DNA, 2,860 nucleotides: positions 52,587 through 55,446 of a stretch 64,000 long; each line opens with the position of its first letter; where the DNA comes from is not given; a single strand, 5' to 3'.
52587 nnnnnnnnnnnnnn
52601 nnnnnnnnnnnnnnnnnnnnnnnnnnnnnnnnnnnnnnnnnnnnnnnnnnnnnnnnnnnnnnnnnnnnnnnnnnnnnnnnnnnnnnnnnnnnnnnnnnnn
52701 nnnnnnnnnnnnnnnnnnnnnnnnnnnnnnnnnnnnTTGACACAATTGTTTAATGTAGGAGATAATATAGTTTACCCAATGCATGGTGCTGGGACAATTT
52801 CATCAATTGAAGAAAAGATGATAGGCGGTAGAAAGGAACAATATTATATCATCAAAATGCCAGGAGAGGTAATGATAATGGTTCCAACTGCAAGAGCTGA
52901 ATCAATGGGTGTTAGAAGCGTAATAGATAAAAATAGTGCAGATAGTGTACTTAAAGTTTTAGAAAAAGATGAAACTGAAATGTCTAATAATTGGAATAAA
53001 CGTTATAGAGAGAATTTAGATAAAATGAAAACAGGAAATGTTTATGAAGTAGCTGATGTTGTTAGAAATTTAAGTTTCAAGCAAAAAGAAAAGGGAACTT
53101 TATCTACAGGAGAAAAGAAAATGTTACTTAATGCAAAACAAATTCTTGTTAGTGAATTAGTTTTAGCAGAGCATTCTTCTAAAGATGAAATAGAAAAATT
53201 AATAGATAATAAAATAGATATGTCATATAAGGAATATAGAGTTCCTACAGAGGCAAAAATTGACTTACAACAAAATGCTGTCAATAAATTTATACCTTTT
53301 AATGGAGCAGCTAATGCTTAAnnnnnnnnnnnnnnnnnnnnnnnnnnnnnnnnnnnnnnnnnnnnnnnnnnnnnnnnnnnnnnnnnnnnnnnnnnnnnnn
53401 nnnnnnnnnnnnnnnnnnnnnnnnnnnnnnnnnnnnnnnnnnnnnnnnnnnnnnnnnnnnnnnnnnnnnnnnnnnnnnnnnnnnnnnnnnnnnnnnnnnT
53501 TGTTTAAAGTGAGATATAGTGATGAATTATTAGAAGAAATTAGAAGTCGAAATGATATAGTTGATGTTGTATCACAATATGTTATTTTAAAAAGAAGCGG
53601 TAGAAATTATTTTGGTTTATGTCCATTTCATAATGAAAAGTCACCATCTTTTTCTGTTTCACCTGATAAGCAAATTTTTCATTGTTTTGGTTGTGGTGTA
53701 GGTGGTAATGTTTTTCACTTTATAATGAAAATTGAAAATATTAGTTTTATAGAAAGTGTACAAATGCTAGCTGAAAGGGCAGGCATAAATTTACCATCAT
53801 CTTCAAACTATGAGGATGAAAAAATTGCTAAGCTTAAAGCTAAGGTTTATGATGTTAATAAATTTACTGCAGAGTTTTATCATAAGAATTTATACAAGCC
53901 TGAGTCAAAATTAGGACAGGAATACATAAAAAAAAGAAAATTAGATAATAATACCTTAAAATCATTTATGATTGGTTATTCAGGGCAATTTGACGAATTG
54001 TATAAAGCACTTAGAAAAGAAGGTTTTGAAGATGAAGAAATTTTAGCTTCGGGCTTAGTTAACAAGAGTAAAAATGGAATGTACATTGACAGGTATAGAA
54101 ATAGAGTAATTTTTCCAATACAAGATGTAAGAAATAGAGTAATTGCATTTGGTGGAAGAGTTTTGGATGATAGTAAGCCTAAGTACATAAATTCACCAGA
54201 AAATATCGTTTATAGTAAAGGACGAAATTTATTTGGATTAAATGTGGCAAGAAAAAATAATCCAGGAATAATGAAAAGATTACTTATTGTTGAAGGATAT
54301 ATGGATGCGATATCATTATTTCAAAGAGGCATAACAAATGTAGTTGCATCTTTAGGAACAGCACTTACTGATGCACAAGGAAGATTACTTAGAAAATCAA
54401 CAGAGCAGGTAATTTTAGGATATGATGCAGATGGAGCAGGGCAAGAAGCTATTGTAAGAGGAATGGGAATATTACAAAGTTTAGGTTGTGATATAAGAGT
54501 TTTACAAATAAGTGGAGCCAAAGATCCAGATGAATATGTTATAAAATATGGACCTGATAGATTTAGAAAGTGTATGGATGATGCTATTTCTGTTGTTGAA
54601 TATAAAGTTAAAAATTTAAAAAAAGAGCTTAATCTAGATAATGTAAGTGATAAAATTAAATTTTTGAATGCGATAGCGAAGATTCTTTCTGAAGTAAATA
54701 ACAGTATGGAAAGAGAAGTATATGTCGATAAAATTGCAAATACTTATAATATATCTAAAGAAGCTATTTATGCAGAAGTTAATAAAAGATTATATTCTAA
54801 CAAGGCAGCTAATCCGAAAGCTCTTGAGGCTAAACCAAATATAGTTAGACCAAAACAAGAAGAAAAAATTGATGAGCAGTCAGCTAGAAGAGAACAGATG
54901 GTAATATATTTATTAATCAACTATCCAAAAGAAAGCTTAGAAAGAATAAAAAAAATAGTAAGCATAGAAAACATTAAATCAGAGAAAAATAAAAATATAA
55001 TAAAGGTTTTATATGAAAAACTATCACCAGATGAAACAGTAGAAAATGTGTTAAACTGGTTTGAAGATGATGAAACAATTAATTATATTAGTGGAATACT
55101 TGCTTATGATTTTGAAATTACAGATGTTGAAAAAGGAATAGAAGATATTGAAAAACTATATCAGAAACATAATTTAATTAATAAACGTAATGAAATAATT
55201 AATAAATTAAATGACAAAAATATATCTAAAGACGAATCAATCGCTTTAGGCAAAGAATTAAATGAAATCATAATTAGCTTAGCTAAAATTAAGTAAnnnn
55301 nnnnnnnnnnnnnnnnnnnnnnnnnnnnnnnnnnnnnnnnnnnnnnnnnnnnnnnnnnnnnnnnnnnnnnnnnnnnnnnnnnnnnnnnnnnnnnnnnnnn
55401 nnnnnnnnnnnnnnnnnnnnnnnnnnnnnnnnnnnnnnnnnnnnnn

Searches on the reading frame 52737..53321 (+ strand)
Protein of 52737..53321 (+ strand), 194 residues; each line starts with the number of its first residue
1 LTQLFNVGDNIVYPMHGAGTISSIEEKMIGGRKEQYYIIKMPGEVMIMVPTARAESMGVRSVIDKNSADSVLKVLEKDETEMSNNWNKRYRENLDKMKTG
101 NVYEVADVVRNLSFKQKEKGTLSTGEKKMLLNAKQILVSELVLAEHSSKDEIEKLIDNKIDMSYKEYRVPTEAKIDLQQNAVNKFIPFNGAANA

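Call 97: search_protein_families(library=pfam, proteins=[window:52737-53321:+], max_evalue=0.0001)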
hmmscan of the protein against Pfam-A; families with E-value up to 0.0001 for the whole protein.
window:52737-53321:+ (194 aa): 2 families
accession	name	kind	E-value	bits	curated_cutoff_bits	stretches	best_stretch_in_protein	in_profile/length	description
PF21095.3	CarD_C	-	2.6e-33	114.3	23.1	1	71-157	2-87/87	CarD, C-terminal domain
PF02559.22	CarD_TRCF_RID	-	6.6e-15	55.4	23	1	5-62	1-56/57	CarD-like/TRCF RID domain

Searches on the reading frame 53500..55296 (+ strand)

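Call 97: search_protein_families(library=pfam, proteins=[window:53500-55296:+], max_evalue=0.0001)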
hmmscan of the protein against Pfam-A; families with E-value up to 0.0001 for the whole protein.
window:53500-55296:+ (598 aa): 7 families
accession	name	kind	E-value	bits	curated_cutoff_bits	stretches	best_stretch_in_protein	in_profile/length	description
PF01807.25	Zn_ribbon_DnaG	-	2.5e-40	136.7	24.9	1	7-101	2-96/98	CHC2 zinc finger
PF08275.17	DNAG_N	-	3.5e-38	131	26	1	126-250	1-127/128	DNA primase catalytic core, N-terminal domain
PF13155.12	Toprim_2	-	1.7e-25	89.6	22.1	1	263-347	2-88/88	Toprim-like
PF13662.12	Toprim_4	-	9.3e-17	61.5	25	1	260-335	2-84/85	Toprim domain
PF10410.14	DnaB_bind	-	1.3e-13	51.4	20.6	1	367-421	2-56/56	DnaB-helicase binding domain of primase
PF01751.28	Toprim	-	1.7e-10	41.3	23.1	1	261-322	2-77/96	Toprim domain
PF13362.12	Toprim_3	-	7.5e-06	26.8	27.2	1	261-352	2-94/95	Toprim domain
